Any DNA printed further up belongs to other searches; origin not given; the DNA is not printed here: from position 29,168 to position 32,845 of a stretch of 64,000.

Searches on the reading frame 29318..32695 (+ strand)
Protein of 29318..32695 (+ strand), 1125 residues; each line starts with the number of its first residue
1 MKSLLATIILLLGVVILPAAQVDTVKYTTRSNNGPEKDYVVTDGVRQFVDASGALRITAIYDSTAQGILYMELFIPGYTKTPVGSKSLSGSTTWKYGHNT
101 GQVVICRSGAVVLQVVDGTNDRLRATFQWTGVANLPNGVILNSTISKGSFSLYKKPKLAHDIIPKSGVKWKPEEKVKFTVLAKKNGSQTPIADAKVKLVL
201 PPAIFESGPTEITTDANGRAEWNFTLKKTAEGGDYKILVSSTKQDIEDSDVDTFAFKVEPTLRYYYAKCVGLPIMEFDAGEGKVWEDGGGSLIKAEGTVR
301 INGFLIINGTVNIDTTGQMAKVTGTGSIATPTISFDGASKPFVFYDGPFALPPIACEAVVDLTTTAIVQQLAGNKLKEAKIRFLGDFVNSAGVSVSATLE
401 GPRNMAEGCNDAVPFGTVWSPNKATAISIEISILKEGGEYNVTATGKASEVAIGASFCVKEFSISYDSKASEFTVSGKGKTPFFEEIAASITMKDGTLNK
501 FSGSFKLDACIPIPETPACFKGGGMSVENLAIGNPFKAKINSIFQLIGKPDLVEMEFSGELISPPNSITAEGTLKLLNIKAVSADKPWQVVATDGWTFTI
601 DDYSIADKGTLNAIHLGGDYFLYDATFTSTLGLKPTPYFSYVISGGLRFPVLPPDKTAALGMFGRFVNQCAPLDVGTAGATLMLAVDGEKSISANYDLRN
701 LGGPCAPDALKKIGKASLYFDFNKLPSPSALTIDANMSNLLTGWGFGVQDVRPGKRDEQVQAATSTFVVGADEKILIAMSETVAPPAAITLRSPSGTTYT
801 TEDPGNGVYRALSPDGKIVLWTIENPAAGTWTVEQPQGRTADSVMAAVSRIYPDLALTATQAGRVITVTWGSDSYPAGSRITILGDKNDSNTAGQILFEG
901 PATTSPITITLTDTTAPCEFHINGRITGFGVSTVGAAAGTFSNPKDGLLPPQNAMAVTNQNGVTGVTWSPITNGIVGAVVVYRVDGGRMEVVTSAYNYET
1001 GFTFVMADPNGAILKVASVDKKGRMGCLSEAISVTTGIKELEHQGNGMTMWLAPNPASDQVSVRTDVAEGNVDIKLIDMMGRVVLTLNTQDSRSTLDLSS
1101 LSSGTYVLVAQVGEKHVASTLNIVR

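Call 54: search_protein_families(library=pfam, max_evalue=0.01, proteins=[window:29318-32695:+])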
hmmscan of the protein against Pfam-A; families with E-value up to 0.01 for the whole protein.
window:29318-32695:+ (1125 aa): 2 families
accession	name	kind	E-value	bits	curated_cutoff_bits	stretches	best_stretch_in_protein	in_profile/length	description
PF18962.6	Por_Secre_tail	-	4.9e-11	43.2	27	1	1054-1118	3-70/75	Secretion system C-terminal sorting domain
PF01835.25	MG2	-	6.1e-06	26.9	32.8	1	170-249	11-87/96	MG2 domain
